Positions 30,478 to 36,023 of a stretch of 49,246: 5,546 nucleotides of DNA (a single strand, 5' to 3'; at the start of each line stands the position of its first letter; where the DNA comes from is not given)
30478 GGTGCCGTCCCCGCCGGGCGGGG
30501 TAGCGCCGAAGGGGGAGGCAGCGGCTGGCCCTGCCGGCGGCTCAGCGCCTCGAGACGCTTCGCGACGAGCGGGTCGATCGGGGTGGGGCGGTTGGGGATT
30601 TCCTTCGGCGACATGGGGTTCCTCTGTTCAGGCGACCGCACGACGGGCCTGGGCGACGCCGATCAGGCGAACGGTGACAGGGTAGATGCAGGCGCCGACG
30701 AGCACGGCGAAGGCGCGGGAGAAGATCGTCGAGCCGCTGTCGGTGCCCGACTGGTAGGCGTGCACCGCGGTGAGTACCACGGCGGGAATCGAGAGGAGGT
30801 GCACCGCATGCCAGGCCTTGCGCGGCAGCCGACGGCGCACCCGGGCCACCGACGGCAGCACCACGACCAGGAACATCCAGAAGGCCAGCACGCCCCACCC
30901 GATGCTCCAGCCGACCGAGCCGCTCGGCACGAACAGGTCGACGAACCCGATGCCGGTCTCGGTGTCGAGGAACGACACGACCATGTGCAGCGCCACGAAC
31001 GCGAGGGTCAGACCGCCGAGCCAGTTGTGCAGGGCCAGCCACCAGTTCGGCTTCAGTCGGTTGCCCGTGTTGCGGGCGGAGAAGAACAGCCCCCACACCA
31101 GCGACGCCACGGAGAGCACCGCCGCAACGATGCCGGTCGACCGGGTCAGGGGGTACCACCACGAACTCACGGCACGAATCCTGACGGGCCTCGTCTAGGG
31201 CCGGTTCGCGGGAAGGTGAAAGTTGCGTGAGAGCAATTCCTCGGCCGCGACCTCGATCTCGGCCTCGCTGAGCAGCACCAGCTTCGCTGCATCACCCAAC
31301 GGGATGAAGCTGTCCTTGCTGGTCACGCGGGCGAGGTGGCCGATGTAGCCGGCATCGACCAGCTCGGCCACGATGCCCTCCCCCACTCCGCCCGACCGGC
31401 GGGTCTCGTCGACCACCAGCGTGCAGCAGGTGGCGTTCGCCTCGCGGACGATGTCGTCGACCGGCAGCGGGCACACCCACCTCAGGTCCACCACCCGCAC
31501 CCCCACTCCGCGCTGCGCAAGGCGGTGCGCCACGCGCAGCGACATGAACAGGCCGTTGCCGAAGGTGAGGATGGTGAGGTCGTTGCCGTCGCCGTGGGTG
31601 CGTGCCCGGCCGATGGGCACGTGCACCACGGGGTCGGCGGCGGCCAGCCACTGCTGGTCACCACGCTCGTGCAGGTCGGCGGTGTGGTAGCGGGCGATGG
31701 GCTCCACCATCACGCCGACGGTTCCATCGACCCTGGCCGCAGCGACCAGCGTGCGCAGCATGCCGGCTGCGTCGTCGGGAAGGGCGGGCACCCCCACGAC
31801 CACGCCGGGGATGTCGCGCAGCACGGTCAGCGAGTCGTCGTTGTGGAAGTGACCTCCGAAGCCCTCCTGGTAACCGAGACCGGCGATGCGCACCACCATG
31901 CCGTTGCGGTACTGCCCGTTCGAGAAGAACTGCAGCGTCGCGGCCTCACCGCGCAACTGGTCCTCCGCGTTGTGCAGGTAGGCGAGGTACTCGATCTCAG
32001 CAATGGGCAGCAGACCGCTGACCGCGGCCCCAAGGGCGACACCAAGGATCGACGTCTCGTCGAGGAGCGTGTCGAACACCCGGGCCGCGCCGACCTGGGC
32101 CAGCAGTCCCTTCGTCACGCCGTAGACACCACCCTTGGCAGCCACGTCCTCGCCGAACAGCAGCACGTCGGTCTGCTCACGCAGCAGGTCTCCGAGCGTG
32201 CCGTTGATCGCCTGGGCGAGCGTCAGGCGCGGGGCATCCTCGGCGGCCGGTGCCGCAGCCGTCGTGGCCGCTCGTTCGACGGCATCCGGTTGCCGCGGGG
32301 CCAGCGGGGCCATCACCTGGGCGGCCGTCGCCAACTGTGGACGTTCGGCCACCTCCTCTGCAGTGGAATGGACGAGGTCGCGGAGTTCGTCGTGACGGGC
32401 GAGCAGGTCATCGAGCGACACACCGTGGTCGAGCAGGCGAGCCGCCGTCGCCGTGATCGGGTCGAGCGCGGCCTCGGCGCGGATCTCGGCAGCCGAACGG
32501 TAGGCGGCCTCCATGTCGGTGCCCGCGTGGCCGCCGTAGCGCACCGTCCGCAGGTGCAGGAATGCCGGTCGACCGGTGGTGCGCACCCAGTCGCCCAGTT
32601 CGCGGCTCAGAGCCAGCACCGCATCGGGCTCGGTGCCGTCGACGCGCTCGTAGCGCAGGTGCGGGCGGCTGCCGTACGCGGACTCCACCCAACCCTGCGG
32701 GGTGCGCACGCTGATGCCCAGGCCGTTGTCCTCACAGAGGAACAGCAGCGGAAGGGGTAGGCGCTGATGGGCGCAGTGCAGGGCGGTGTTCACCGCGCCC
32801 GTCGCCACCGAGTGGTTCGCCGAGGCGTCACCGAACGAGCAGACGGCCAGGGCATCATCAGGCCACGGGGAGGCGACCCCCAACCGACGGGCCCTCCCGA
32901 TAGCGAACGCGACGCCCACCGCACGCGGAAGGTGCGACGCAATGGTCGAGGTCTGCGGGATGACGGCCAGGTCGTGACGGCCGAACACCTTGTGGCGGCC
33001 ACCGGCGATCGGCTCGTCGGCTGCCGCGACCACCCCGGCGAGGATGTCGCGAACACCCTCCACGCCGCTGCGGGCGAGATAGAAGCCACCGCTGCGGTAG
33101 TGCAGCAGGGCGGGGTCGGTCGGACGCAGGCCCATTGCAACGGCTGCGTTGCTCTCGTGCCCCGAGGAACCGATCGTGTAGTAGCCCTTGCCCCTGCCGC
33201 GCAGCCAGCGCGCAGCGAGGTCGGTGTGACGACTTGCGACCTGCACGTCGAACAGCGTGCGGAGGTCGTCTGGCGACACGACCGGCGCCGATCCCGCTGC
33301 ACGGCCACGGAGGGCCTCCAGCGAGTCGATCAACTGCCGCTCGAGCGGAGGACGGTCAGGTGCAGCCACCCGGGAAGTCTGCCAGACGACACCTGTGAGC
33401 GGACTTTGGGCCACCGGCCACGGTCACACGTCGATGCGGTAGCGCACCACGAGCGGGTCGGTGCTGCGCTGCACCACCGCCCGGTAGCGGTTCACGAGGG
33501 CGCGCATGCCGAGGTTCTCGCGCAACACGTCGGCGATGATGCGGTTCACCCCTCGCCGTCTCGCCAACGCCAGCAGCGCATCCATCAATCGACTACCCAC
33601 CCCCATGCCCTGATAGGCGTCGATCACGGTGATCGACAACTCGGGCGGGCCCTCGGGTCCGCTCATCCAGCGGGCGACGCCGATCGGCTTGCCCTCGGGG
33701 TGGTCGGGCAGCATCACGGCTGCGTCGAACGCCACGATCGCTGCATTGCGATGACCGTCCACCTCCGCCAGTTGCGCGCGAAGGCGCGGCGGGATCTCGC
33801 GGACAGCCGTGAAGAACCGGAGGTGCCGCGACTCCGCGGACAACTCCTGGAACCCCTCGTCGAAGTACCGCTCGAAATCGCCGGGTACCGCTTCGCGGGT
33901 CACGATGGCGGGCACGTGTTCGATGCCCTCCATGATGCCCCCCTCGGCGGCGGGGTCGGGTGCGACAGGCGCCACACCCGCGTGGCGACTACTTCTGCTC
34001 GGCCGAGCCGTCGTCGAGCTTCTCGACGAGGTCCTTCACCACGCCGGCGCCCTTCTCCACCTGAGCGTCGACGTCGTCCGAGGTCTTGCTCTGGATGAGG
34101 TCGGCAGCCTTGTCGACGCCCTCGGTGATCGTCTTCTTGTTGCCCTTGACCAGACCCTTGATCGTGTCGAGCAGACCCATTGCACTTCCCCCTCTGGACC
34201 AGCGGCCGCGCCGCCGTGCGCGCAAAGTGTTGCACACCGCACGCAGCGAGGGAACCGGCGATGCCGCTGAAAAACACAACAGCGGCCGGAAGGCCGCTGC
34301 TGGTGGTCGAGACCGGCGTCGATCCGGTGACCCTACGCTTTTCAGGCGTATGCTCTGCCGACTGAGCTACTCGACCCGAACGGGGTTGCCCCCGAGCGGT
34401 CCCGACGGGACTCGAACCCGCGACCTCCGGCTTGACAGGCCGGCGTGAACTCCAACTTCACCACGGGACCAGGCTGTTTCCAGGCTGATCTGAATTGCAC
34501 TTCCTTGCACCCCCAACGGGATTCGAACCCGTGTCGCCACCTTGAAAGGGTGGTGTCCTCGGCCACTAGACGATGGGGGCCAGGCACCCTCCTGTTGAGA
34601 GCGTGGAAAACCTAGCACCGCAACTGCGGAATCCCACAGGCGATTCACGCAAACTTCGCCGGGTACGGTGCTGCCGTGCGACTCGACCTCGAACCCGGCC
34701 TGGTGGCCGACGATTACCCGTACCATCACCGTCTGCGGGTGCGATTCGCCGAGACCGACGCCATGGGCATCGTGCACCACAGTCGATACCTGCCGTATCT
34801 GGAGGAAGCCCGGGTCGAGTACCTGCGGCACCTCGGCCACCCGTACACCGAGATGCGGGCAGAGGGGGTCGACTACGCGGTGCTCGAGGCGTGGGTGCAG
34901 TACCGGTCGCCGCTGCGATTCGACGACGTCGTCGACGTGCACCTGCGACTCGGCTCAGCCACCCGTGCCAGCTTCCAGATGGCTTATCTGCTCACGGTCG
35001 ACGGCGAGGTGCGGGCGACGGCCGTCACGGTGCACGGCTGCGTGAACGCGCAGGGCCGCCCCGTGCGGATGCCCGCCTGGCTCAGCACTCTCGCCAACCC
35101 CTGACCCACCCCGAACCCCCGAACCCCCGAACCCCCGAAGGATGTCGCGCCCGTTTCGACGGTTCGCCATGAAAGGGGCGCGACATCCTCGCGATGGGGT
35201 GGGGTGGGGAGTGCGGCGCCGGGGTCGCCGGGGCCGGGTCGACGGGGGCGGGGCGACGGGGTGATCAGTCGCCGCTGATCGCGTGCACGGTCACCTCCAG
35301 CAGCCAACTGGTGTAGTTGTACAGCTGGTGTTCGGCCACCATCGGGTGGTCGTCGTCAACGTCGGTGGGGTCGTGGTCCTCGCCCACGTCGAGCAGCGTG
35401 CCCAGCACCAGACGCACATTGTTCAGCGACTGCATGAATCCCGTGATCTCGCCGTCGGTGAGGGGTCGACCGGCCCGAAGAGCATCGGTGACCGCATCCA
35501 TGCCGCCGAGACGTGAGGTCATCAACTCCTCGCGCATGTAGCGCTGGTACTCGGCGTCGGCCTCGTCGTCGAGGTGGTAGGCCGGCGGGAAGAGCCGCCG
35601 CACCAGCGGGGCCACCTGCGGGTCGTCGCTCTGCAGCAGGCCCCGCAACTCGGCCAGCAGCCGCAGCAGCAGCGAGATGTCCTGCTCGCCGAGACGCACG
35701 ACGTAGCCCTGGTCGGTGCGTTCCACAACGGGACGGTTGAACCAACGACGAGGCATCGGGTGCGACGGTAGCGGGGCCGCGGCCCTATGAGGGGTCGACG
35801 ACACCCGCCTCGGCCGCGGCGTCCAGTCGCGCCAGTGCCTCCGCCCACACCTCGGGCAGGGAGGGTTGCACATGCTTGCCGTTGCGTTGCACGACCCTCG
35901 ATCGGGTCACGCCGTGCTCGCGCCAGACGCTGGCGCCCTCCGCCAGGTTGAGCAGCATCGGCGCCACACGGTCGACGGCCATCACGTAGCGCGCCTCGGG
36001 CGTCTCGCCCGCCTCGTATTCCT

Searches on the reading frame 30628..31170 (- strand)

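Call 53: search_protein_families(library=pfam, proteins=[window:30628-31170:-], max_evalue=0.001)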
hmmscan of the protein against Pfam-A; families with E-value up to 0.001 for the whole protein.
window:30628-31170:- (180 aa): 1 family
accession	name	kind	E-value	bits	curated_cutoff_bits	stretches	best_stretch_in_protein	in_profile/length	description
PF01794.25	Ferric_reduct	-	8.9e-11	42.4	28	1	17-134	2-120/121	Ferric reductase like transmembrane component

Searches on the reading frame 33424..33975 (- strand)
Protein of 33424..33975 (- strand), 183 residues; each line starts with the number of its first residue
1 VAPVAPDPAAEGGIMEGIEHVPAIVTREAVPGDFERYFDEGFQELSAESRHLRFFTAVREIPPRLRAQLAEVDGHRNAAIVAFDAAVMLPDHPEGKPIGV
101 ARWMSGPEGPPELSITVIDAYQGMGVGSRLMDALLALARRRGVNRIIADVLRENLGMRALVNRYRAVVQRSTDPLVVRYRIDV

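Call 53: search_protein_families(library=pfam, proteins=[window:33424-33975:-], max_evalue=0.001)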
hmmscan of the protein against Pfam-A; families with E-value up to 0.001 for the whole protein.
window:33424-33975:- (183 aa): 3 families
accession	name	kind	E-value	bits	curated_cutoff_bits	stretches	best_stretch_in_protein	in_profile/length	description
PF00583.31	Acetyltransf_1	-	2.8e-10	40.9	20.7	1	94-161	41-111/116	Acetyltransferase (GNAT) family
PF13302.13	Acetyltransf_3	-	3.6e-07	31.4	25.4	1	62-163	31-134/138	Acetyltransferase (GNAT) domain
PF13508.13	Acetyltransf_7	-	8.3e-06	26.5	27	1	94-149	11-66/84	Acetyltransferase (GNAT) domain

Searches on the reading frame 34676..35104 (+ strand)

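Call 54: search_protein_families(library=pfam, proteins=[window:34676-35104:+], max_evalue=0.001)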
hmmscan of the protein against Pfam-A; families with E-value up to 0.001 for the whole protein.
window:34676-35104:+ (142 aa): 2 families
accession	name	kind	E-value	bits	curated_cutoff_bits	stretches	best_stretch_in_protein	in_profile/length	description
PF13279.12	4HBT_2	-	8.6e-22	78.3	25.5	1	22-136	1-118/122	Thioesterase-like superfamily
PF03061.28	4HBT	-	2.4e-11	44.2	20.6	1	30-109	1-73/79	Thioesterase superfamily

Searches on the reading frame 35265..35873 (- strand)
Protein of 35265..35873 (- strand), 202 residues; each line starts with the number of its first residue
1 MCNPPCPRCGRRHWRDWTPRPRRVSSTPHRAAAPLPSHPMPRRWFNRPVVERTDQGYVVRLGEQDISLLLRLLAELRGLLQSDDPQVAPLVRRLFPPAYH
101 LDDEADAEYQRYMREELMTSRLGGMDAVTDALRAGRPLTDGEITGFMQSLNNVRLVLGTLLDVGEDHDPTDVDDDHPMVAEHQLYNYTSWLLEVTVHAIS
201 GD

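Call 54: search_protein_families(library=pfam, proteins=[window:35265-35873:-], max_evalue=0.001)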
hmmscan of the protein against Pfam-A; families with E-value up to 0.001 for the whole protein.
window:35265-35873:- (202 aa): 1 family
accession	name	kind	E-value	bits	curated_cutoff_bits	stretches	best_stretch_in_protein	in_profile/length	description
PF09438.16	DUF2017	-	1.2e-27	97.7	25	1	51-198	5-178/179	Domain of unknown function (DUF2017)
